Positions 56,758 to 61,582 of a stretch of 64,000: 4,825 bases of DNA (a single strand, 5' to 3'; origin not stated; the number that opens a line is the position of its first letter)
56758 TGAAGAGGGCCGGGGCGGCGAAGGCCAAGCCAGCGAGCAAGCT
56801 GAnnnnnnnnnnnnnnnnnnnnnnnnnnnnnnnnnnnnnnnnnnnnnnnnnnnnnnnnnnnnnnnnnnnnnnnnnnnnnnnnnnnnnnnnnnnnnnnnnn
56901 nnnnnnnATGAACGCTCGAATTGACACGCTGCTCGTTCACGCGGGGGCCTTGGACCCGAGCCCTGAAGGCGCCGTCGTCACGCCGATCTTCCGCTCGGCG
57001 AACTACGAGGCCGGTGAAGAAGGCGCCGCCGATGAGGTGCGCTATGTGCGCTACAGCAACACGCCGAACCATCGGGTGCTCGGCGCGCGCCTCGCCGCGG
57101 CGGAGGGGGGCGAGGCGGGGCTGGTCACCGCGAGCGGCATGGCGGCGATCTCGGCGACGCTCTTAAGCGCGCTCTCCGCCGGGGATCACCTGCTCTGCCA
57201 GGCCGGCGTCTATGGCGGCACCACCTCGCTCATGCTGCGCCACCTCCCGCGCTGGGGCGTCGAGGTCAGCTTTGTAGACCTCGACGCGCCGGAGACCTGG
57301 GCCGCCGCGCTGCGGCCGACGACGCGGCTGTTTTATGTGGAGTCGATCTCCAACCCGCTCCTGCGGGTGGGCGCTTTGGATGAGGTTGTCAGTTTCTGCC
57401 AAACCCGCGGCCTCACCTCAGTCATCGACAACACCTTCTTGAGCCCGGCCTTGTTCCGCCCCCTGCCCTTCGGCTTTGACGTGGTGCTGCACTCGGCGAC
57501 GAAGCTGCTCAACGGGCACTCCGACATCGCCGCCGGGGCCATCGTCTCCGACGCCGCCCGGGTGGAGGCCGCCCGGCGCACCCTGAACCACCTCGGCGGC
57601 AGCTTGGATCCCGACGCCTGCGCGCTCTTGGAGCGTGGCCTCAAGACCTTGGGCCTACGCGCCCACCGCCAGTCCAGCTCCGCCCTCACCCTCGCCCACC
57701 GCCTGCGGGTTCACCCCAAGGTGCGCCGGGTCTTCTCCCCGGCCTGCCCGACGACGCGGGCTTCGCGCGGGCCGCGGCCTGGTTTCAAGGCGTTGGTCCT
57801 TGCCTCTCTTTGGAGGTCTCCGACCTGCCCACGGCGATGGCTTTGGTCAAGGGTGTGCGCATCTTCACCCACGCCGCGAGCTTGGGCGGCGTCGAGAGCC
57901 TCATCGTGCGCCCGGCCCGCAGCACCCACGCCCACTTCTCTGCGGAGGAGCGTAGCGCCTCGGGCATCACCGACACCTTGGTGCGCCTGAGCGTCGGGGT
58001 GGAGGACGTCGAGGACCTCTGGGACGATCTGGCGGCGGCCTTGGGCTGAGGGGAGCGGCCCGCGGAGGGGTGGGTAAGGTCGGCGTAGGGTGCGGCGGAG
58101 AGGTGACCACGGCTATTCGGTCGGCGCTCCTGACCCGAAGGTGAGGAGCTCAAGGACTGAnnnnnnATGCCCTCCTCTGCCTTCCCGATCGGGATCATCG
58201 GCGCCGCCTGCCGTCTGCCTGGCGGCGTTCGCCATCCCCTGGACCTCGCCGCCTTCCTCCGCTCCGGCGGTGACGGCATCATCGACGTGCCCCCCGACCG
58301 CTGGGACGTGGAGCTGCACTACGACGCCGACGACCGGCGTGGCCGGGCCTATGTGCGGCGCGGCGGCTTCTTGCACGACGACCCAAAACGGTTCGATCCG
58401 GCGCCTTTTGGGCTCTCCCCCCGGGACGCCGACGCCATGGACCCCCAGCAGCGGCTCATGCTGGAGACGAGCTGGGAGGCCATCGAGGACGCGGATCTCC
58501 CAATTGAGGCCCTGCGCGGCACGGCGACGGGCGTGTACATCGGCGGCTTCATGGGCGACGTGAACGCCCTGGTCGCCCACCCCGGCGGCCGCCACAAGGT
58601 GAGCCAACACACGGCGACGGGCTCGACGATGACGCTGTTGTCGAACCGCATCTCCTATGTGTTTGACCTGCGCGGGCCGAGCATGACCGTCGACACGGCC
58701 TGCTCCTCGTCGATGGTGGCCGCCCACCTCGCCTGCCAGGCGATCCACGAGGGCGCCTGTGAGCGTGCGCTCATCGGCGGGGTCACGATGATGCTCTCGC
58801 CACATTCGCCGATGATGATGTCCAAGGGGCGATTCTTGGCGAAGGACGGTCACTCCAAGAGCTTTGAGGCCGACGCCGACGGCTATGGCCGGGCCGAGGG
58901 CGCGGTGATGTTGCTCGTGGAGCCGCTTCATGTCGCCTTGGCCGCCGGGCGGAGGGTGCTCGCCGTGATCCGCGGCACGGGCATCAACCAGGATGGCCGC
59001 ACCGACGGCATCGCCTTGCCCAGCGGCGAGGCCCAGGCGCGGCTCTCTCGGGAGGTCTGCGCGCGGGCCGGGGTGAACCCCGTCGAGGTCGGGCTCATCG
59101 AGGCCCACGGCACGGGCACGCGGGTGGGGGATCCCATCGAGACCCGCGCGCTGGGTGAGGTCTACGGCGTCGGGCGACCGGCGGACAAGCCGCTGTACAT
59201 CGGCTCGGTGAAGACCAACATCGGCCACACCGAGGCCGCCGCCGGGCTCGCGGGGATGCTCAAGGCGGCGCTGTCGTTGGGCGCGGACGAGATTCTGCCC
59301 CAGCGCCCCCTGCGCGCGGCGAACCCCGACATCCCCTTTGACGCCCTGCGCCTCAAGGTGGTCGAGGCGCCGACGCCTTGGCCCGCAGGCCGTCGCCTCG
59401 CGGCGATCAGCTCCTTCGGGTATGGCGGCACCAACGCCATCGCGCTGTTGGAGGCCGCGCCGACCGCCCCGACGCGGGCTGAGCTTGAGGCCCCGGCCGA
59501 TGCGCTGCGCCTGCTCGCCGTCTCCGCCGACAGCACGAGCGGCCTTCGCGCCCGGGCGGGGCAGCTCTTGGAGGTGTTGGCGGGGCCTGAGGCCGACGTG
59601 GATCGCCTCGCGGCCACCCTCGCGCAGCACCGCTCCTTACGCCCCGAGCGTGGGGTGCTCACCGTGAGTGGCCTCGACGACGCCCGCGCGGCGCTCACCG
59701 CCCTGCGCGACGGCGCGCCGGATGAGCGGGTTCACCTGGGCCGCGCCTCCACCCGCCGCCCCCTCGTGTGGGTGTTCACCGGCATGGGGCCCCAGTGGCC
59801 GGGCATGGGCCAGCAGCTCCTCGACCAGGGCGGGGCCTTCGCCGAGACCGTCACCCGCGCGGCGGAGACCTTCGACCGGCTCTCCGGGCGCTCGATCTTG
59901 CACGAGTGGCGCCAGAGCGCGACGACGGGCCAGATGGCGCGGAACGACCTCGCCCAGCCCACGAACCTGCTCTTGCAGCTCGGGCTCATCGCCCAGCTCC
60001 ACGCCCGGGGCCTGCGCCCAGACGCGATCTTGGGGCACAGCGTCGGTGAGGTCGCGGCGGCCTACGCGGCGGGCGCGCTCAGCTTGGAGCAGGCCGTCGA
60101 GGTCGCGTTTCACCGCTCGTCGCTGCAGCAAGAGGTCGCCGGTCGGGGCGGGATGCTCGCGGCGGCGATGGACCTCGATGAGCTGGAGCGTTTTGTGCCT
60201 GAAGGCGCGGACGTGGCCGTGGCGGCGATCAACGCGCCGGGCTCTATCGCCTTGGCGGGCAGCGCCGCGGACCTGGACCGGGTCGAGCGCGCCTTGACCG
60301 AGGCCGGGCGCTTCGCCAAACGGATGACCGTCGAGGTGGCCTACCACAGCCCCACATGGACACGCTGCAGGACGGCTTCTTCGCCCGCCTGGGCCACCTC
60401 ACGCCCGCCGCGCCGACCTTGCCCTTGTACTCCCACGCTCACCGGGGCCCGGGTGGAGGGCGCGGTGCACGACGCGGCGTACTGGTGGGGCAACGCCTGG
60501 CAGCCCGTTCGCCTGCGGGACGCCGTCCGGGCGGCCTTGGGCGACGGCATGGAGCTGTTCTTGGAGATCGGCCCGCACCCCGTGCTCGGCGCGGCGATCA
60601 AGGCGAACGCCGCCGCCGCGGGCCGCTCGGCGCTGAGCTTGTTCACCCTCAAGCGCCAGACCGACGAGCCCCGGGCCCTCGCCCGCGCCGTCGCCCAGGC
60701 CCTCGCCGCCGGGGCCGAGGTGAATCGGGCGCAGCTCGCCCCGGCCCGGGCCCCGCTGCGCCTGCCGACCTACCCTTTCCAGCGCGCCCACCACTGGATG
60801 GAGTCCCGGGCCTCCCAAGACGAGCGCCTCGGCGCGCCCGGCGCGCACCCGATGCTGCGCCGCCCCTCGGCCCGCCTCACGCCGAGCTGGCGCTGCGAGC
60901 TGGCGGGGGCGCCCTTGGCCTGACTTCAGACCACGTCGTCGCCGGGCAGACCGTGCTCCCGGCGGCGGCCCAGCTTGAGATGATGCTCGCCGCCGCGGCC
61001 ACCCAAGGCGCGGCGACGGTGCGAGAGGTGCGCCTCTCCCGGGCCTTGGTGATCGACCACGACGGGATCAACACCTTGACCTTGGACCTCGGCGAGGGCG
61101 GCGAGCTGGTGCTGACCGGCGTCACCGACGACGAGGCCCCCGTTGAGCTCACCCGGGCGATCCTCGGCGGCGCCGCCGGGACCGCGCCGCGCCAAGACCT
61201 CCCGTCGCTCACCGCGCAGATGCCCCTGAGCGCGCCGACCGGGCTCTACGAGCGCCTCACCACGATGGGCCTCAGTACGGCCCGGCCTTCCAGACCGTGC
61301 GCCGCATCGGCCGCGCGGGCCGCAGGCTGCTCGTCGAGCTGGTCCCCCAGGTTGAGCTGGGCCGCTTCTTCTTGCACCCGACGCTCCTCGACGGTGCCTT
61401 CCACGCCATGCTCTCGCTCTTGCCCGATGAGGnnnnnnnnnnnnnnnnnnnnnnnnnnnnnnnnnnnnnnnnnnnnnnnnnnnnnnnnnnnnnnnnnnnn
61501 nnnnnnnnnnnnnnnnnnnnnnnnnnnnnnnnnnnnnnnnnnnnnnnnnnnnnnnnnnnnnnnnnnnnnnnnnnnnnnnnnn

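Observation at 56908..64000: Edge of a polyketide biosynthetic locus: PLP-dependent Cys/Met-family enzyme followed by a fully reducing type I PKS module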

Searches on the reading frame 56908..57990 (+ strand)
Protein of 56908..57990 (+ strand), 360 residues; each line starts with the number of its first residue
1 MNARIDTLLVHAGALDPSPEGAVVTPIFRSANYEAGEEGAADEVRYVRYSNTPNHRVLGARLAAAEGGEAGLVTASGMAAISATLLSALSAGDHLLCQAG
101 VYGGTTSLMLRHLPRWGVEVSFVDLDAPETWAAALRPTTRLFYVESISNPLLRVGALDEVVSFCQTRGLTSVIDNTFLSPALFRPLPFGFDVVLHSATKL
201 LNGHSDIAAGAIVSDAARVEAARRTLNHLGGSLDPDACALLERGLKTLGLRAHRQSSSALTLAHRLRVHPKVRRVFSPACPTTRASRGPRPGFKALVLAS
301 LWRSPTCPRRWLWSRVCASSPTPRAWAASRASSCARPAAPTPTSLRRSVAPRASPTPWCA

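Call 4: search_protein_families(library=pfam, proteins=[window:56908-57990:+], max_evalue=0.01)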
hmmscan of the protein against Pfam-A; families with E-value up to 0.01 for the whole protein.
window:56908-57990:+ (360 aa): 1 family
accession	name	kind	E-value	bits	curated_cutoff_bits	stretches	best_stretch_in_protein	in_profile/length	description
PF01053.26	Cys_Met_Meta_PP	-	2.3e-80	270.5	27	1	6-283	1-283/381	Cys/Met metabolism PLP-dependent enzyme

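Call 8: find_encoding_contigs(protein=window:56908-57987:+, flank=10000, max_places=6)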
Protein window:56908-57987:+ (360 aa): no gene with exactly this product is on record in the collection.

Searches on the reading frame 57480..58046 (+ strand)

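Call 5: search_protein_families(library=pfam, proteins=[window:57480-58046:+], max_evalue=0.01)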
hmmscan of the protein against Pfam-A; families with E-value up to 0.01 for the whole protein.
window:57480-58046:+ (189 aa): 1 family
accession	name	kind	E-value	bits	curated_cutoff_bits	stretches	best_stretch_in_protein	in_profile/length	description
PF01053.26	Cys_Met_Meta_PP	-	2e-26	92.9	27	1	87-188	278-380/381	Cys/Met metabolism PLP-dependent enzyme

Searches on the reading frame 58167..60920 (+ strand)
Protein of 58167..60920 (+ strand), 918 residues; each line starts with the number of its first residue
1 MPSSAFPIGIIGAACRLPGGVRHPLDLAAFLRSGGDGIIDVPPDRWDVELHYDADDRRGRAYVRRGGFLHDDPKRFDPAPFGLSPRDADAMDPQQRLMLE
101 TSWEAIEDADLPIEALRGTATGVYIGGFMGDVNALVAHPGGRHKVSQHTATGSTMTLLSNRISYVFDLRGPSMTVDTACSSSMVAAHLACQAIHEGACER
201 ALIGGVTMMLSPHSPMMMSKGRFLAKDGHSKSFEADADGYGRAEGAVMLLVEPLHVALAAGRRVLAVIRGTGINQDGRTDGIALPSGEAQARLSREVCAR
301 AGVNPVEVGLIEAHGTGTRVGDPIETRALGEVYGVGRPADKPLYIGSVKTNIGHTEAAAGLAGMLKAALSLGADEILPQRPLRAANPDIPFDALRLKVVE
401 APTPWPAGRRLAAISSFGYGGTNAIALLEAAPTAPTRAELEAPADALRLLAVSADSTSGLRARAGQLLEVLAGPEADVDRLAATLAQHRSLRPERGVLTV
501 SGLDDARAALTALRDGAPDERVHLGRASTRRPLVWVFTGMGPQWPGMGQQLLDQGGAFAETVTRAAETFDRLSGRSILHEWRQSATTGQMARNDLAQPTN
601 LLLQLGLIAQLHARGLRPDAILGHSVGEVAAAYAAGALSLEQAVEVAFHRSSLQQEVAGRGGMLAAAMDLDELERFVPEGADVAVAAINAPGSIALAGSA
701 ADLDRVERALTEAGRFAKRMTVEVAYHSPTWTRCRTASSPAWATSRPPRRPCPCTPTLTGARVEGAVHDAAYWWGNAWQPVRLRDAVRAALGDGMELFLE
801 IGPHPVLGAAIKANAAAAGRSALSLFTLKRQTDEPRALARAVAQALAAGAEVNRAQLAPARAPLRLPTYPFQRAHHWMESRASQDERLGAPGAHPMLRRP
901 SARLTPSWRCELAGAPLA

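Call 4: search_protein_families(library=pfam, proteins=[window:58167-60920:+], max_evalue=0.01)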
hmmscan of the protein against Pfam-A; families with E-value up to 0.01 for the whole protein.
window:58167-60920:+ (918 aa): 6 families
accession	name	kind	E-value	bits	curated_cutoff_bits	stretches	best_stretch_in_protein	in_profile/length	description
PF00109.32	ketoacyl-synt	-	7.4e-77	258.8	20.8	1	7-255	3-250/252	Beta-ketoacyl synthase, N-terminal domain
PF00698.26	Acyl_transf_1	-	6.6e-60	203.7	32.7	1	534-851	1-318/319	Acyl transferase domain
PF02801.28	Ketoacyl-synt_C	-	5.5e-37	126.8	20.8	1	265-380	1-116/119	Beta-ketoacyl synthase, C-terminal domain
PF16197.11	KAsynt_C_assoc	-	8.7e-17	62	33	1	386-496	2-108/111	Ketoacyl-synthetase C-terminal extension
PF00108.29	Thiolase_N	-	9.4e-06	25.6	26.4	1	169-210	75-116/260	Thiolase, N-terminal domain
PF22336.2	RhiE-like_linker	-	0.0048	17.3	27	0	453-516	3-66/67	RhiE-like, KS-MAT linker domain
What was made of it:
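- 58167..64000 (+): Type I PKS gene, residues 1 to about 1946 of about 2069, cut by the window end. Domain order is KS-AT-DH-(psiKR linker)-ER-KR. The ACP lies just beyond the window. Pfam (call 4).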

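Call 7: find_encoding_contigs(protein=window:58167-60920:+, flank=10000, max_places=6)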
Protein window:58167-60920:+ (918 aa): no gene with exactly this product is on record in the collection.

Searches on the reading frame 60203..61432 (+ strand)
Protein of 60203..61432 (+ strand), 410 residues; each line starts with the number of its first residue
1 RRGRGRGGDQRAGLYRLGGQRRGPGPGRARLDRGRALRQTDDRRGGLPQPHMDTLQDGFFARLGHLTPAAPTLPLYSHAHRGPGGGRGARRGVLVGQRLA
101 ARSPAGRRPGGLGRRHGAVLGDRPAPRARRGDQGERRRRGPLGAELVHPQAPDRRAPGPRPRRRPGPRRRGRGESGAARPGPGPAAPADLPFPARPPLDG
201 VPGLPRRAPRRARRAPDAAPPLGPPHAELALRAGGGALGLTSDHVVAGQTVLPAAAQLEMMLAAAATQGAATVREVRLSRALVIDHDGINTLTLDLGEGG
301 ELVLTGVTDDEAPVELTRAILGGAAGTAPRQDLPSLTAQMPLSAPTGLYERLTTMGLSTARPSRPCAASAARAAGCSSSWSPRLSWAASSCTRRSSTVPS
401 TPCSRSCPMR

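Call 4: search_protein_families(library=pfam, proteins=[window:60203-61432:+], max_evalue=0.01)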
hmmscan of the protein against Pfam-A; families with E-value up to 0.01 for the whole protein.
window:60203-61432:+ (410 aa): 2 families
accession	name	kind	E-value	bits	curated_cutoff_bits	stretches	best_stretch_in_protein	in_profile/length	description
PF21089.3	PKS_DH_N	-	2.9e-11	43.6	27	1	240-298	29-90/103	Polyketide synthase dehydratase domain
PF23814.1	DUF7185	-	0.0022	18.5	27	1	252-307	5-59/86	Family of unknown function (DUF7185)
